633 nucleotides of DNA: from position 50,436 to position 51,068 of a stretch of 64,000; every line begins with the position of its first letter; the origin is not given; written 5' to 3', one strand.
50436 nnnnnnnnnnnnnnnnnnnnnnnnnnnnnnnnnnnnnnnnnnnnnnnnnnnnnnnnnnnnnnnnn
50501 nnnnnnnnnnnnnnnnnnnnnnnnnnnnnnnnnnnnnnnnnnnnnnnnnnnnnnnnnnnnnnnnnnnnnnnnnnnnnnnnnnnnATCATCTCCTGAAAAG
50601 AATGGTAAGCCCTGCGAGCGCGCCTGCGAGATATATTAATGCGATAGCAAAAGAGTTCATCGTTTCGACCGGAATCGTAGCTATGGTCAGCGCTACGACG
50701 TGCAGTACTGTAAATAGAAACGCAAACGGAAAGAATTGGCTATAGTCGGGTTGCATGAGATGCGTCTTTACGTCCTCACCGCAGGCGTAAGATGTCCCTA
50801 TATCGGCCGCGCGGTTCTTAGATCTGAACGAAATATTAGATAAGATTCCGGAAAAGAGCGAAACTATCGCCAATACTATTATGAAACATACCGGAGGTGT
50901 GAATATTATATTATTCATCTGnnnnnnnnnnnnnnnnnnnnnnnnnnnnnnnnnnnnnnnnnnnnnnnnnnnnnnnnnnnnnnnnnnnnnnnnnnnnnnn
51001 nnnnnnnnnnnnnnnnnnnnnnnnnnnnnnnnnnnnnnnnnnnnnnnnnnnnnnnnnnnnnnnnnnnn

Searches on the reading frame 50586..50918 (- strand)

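Call 67: search_protein_families(library=pfam, proteins=[window:50586-50918:-], max_evalue=0.01)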
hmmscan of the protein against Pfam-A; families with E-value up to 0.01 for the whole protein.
window:50586-50918:- (110 aa): 1 family
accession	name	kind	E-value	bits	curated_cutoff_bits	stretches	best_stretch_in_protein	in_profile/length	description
PF00507.24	Oxidored_q4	-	0.0025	18.4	23.3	1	28-104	8-88/99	NADH-ubiquinone/plastoquinone oxidoreductase, chain 3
